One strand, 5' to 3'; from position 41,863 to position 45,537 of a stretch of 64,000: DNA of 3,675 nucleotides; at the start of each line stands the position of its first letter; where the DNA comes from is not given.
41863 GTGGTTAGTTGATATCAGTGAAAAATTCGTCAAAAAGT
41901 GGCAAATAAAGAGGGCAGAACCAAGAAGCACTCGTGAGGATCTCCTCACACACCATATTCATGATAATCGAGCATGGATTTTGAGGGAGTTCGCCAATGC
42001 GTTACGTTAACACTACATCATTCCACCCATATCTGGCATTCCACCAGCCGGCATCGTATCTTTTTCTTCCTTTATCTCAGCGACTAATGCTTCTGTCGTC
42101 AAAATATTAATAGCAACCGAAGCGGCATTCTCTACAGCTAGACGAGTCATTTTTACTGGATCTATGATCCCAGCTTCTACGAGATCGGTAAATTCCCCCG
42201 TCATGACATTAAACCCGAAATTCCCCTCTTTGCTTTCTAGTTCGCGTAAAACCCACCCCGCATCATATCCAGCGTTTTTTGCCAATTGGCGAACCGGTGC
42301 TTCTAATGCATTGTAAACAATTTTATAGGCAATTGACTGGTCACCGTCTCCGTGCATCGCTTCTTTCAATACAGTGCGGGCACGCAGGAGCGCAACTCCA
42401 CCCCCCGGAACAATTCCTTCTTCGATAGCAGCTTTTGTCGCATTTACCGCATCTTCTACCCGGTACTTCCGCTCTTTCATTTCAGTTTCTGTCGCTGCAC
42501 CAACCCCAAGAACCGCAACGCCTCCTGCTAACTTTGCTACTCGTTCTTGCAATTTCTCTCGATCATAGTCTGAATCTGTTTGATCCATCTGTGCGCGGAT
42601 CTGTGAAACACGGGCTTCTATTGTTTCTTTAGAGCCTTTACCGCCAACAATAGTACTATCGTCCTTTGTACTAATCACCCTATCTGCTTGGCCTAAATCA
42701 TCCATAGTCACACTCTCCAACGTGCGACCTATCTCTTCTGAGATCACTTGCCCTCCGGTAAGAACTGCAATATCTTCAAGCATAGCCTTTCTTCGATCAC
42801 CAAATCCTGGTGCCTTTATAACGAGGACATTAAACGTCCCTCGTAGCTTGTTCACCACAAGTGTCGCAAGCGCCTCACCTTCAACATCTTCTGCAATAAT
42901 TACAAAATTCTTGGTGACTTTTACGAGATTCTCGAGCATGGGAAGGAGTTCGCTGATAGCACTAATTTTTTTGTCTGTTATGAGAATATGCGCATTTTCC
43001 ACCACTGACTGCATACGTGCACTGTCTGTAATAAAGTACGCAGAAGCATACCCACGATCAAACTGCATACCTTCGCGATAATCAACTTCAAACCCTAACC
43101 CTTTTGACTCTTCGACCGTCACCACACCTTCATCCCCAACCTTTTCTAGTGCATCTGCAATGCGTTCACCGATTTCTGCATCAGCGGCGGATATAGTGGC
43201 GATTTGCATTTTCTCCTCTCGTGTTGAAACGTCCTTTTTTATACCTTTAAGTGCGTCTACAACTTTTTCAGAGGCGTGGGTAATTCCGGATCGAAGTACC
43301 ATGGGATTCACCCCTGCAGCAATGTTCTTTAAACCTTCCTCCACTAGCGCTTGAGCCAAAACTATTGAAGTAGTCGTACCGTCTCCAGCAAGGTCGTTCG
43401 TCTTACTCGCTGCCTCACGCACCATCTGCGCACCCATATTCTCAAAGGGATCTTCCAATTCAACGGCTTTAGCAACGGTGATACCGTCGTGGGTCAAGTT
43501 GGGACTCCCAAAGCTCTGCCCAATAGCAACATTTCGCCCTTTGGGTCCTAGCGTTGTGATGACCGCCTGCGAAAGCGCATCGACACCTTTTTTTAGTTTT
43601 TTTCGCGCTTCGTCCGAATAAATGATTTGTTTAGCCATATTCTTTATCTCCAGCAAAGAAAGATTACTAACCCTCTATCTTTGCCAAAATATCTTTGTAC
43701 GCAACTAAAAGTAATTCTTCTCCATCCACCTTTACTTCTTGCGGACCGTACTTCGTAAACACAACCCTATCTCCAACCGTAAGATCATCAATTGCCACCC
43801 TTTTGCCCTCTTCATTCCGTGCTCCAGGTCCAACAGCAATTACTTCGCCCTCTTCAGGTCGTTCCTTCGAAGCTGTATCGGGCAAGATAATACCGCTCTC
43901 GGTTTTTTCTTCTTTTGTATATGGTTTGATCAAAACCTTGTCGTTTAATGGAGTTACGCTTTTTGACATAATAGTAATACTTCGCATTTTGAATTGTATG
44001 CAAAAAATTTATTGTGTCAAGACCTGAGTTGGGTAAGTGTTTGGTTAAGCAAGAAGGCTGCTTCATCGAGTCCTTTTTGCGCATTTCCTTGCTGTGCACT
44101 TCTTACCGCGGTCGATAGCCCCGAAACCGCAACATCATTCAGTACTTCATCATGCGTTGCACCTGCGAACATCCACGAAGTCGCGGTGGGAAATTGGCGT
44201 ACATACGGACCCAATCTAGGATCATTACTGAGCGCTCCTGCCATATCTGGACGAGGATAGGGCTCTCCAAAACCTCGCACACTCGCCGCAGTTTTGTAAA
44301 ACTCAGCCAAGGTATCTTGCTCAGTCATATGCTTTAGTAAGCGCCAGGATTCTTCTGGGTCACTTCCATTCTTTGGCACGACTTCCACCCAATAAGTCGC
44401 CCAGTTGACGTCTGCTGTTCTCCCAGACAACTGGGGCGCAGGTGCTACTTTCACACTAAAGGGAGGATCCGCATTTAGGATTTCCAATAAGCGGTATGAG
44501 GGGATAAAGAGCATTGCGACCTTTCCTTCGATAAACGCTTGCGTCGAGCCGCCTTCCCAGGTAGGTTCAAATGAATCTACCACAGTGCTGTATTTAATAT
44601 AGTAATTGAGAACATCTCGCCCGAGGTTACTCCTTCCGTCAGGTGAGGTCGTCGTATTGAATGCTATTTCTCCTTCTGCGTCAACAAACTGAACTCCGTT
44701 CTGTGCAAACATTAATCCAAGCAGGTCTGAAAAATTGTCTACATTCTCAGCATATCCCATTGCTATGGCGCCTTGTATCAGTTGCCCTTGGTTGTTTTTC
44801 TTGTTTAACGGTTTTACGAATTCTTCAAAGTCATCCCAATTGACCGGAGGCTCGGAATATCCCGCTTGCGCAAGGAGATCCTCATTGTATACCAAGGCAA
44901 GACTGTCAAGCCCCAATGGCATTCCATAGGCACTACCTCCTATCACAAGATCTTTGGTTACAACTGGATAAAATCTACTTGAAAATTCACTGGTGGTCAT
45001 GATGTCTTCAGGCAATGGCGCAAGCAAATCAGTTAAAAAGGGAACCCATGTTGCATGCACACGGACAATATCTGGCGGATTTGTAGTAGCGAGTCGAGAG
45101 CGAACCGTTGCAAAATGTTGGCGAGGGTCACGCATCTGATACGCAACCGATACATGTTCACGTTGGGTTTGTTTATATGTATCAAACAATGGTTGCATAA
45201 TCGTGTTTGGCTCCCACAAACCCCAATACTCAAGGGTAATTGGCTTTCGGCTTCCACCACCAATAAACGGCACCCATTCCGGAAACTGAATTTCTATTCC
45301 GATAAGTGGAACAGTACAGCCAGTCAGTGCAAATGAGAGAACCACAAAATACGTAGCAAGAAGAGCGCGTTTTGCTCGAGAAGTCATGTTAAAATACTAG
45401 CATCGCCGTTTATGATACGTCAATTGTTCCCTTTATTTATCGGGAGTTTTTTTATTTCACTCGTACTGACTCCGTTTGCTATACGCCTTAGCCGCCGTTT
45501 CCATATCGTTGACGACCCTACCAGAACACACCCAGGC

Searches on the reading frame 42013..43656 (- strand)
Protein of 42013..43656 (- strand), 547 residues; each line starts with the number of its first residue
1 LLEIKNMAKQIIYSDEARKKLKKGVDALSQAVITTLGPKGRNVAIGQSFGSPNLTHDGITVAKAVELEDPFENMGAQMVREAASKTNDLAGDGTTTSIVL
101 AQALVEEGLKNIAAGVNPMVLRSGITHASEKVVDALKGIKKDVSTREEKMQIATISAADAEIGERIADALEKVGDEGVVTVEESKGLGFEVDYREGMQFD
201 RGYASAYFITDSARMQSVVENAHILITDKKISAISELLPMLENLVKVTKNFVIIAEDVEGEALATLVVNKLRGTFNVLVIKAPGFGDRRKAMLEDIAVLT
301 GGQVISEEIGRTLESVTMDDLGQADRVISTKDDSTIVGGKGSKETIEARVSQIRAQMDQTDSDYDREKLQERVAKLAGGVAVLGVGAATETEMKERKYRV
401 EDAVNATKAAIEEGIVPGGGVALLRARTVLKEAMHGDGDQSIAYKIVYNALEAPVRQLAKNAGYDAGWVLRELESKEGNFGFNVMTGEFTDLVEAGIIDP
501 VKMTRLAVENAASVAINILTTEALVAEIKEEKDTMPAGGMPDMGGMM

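Call 43: search_protein_families(library=pfam, proteins=[window:42013-43656:-], max_evalue=0.001)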
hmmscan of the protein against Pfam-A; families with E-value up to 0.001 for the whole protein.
window:42013-43656:- (547 aa): 1 family
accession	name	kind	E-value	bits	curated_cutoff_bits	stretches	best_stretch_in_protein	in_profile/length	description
PF00118.29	Cpn60_TCP1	-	4.2e-78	263.6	34.3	1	28-527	1-488/490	TCP-1/cpn60 chaperonin family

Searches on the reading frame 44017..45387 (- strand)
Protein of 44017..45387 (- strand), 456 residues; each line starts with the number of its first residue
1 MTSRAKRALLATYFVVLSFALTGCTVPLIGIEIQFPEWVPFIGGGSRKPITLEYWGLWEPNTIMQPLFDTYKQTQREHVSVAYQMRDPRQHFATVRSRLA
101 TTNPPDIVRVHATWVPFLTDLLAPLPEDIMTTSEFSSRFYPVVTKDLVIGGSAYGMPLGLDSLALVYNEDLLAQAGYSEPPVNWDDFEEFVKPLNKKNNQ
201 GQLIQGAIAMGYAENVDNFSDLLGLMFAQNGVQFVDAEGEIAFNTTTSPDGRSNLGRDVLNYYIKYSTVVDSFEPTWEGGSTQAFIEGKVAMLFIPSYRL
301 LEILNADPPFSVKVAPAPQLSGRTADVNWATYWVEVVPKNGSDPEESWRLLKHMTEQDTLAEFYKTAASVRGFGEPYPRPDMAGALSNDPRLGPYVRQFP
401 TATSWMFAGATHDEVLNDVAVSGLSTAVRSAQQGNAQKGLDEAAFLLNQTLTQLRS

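Call 76: search_protein_families(library=pfam, proteins=[window:44017-45387:-], max_evalue=0.0001)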
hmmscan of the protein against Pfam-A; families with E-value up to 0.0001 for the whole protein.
window:44017-45387:- (456 aa): 2 families
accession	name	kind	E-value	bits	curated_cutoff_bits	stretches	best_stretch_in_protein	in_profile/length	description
PF01547.30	SBP_bac_1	-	1.5e-21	78.2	26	1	93-356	37-302/307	Bacterial extracellular solute-binding protein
PF13416.11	SBP_bac_8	-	6.2e-21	75.9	27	1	79-367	12-256/279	Bacterial extracellular solute-binding protein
